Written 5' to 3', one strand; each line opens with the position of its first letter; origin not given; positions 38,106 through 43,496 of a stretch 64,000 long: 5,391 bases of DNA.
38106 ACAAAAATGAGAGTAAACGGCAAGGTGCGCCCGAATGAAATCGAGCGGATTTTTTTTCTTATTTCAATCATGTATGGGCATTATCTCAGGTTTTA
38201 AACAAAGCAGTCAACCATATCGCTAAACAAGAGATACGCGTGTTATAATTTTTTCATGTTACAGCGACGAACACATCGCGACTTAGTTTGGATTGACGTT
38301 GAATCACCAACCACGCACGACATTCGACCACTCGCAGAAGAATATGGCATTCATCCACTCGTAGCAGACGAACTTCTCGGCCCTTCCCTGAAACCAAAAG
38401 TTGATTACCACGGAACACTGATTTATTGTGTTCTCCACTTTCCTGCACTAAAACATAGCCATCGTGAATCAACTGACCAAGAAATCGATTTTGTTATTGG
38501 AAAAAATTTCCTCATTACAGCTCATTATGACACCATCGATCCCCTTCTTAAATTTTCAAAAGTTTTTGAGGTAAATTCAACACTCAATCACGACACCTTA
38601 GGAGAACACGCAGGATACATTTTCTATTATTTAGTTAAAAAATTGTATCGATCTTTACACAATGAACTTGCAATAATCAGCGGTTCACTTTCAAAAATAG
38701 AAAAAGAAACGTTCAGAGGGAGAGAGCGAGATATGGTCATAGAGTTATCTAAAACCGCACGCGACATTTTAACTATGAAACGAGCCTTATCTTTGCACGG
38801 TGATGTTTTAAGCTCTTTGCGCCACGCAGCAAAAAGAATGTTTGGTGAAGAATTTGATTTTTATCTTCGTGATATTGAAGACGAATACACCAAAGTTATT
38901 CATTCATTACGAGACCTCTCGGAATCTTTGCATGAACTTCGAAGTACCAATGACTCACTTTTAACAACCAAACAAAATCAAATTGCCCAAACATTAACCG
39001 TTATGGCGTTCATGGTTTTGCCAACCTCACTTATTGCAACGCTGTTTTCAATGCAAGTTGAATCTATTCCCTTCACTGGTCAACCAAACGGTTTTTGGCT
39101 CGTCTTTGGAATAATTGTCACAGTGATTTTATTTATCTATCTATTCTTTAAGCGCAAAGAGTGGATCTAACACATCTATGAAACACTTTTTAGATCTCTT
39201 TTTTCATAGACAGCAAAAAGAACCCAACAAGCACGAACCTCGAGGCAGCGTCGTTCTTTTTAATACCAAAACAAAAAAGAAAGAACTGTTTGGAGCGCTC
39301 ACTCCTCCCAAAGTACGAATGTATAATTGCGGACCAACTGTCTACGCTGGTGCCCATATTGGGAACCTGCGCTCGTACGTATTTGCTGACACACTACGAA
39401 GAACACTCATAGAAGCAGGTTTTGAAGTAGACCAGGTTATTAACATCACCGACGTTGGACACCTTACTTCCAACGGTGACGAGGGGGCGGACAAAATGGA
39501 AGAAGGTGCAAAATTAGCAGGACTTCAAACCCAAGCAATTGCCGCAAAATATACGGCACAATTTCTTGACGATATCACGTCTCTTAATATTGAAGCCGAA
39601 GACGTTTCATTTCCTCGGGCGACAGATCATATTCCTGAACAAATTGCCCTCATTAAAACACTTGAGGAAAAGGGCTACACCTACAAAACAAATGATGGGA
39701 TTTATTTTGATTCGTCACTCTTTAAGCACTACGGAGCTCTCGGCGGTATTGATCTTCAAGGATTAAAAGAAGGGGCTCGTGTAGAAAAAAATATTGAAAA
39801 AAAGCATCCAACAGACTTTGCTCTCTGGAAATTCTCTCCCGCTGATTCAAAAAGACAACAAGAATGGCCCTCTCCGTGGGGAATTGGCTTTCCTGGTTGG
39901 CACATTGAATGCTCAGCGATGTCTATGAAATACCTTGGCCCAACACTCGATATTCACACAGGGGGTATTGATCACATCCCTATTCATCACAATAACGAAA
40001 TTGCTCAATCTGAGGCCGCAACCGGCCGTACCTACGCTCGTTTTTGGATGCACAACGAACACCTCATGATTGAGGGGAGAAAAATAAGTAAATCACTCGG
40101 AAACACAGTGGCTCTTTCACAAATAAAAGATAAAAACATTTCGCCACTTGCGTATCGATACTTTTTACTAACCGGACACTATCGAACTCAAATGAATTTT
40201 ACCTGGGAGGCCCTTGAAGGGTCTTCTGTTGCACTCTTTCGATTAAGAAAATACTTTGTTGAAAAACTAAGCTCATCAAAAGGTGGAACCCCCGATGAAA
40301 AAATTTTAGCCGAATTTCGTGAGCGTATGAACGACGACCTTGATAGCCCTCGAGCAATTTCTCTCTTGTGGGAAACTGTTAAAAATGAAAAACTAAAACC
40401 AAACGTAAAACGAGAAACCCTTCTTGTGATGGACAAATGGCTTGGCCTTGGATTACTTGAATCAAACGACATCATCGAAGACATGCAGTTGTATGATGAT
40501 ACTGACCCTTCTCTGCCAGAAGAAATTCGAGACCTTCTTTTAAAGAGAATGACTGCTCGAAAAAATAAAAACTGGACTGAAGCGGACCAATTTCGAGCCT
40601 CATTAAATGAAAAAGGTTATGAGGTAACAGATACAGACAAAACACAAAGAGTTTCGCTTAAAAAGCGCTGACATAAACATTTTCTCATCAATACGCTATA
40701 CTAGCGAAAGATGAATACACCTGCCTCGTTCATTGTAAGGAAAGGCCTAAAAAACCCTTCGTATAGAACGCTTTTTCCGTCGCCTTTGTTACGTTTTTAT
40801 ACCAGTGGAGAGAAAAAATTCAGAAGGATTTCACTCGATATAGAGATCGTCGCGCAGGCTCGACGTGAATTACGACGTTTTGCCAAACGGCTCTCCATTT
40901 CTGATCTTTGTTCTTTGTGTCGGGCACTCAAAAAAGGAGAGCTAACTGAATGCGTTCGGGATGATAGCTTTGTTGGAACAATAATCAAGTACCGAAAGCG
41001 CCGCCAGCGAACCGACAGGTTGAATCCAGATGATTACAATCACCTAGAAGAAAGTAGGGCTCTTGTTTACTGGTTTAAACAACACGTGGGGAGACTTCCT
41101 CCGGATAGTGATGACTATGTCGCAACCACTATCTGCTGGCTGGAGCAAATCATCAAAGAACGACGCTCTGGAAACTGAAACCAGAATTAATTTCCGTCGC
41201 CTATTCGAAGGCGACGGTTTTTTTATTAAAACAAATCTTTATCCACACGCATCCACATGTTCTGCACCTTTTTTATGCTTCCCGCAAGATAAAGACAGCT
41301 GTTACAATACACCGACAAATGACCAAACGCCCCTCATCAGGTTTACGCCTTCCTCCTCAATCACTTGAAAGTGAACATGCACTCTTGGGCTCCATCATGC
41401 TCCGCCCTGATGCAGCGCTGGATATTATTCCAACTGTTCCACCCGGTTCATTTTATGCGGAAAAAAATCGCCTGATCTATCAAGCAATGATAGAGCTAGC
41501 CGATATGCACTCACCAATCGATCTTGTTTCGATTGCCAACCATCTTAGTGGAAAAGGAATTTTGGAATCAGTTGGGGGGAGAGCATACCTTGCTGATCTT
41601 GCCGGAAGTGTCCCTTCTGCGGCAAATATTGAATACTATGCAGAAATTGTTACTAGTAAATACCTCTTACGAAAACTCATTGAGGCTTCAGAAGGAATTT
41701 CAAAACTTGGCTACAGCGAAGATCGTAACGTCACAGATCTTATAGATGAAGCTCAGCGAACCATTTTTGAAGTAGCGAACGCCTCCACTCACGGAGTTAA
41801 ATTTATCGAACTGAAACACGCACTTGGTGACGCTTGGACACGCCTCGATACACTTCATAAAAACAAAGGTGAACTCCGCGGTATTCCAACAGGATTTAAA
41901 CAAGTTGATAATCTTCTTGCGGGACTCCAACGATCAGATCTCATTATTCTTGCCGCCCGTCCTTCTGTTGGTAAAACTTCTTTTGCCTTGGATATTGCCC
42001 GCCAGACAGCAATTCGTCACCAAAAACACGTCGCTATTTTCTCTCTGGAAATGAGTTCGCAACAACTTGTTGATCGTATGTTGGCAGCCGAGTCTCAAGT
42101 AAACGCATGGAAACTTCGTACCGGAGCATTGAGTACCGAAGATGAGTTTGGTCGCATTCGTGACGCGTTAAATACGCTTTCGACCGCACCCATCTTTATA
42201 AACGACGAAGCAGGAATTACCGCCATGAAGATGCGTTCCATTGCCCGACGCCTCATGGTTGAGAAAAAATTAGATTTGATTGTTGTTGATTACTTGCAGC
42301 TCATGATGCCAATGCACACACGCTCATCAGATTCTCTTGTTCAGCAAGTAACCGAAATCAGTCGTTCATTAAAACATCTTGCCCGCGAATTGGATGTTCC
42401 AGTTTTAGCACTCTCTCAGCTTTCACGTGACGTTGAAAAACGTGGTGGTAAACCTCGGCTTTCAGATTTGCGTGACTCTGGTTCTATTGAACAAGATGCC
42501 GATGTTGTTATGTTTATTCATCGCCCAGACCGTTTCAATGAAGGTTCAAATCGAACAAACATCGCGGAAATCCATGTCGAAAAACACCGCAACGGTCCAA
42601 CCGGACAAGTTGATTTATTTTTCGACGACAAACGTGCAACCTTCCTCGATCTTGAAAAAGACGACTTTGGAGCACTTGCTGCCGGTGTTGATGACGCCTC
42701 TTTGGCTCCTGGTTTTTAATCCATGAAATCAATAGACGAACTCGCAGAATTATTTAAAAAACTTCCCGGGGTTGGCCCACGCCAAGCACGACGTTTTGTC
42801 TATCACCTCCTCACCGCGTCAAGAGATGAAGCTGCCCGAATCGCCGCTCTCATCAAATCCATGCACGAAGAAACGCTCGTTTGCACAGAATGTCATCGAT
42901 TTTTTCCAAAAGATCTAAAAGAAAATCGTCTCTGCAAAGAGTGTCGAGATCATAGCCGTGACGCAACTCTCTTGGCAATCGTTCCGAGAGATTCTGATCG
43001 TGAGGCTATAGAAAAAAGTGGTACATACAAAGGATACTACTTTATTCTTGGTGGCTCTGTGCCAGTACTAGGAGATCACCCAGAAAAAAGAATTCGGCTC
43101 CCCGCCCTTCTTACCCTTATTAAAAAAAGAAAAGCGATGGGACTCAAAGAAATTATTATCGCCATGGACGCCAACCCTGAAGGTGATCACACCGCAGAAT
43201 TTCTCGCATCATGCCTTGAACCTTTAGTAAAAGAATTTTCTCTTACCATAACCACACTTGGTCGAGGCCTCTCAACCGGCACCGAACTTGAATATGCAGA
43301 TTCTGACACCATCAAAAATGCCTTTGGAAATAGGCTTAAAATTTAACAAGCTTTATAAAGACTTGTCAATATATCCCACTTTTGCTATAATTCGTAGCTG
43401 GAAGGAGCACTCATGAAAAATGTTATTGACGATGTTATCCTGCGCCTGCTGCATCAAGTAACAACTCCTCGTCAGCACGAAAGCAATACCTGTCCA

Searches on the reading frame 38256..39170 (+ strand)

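Call 36: search_protein_families(library=pfam, proteins=[window:38256-39170:+], max_evalue=0.001)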
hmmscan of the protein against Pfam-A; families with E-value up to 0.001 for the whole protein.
window:38256-39170:+ (304 aa): 2 families
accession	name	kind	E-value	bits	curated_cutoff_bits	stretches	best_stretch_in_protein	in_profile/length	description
PF01544.23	CorA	-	1.6e-55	188.9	27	1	9-300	3-292/292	CorA-like Mg2+ transporter protein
PF20990.2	DUF2207_C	-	0.00023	21.4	33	1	197-300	93-186/247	Predicted membrane protein (DUF2207) C-terminal domain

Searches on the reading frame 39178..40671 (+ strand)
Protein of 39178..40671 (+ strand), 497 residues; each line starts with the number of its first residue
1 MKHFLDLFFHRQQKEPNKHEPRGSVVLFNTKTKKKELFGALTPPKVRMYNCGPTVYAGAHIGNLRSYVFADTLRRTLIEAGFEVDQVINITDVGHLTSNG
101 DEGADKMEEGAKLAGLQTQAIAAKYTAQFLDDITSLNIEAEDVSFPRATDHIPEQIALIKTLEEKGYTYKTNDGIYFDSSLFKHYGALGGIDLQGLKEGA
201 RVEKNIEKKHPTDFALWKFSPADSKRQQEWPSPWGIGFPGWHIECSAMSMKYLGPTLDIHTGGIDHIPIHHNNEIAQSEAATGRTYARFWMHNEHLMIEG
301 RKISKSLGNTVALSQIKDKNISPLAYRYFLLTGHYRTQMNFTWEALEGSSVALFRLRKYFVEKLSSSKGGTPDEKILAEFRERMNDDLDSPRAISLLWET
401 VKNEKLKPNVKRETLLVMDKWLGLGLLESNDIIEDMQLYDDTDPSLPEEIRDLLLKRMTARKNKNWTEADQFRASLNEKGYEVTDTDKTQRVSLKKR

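Call 36: search_protein_families(library=pfam, proteins=[window:39178-40671:+], max_evalue=0.001)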
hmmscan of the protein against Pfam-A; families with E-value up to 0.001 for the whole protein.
window:39178-40671:+ (497 aa): 3 families
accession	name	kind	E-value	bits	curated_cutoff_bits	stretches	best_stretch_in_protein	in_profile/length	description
PF01406.26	tRNA-synt_1e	-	3.6e-90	302.8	27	1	41-348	5-298/301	tRNA synthetases class I (C) catalytic domain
PF09334.17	tRNA-synt_1g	-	4e-13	49.3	20.1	2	290-346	315-371/391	tRNA synthetases class I (M)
PF23493.1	CysS_C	-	2.4e-09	37.6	23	1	443-491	1-49/51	Cysteinyl-tRNA ligase anticodon binding domain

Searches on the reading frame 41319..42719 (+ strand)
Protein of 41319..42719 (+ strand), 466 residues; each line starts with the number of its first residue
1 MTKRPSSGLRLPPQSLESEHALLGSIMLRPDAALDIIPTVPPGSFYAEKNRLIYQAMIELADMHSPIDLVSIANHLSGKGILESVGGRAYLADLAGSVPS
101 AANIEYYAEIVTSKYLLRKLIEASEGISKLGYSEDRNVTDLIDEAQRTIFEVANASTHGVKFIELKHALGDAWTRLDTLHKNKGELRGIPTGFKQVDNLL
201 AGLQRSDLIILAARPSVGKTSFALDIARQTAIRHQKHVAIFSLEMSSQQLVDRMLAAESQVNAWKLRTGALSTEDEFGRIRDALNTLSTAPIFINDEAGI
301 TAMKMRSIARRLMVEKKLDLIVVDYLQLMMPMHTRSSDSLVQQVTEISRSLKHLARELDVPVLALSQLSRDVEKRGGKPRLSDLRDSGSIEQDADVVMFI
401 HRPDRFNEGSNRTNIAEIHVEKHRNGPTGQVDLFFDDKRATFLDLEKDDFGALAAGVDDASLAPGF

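Call 36: search_protein_families(library=pfam, proteins=[window:41319-42719:+], max_evalue=0.001)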
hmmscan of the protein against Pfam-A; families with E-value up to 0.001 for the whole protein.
window:41319-42719:+ (466 aa): 4 families
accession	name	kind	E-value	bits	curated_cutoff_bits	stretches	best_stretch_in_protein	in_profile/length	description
PF03796.21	DnaB_C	-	1.4e-98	329.8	27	1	188-442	1-253/255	DnaB-like helicase C terminal domain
PF00772.26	DnaB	-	1.4e-30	105.8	23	1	12-112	2-102/103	DnaB-like helicase N terminal domain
PF13481.12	AAA_25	-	8.3e-13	48.8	27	1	189-368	15-190/195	AAA domain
PF06745.19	ATPase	-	0.0003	20.7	26.6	1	189-353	1-153/231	KaiC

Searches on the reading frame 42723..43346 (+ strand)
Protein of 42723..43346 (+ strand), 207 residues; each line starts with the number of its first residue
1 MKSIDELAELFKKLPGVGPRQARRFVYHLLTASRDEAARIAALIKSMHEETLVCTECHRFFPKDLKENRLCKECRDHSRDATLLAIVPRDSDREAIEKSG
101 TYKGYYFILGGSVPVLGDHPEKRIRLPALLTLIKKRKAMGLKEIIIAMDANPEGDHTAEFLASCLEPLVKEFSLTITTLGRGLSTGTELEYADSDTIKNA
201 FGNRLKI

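Call 36: search_protein_families(library=pfam, proteins=[window:42723-43346:+], max_evalue=0.001)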
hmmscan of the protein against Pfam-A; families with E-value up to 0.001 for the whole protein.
window:42723-43346:+ (207 aa): 4 families
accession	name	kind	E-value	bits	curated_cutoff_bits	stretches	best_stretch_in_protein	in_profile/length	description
PF21176.3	RecR_HhH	-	6.6e-12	45.5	27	1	4-46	1-43/45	RecR, helix-hairpin-helix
PF13662.12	Toprim_4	-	7.8e-09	36.1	25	1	86-167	5-73/85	Toprim domain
PF01751.28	Toprim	-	9.7e-08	32.5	23.1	1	85-172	3-89/96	Toprim domain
PF21175.2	RecR_C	-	2.2e-05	24.2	22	1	182-204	1-23/24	RecR, C-terminal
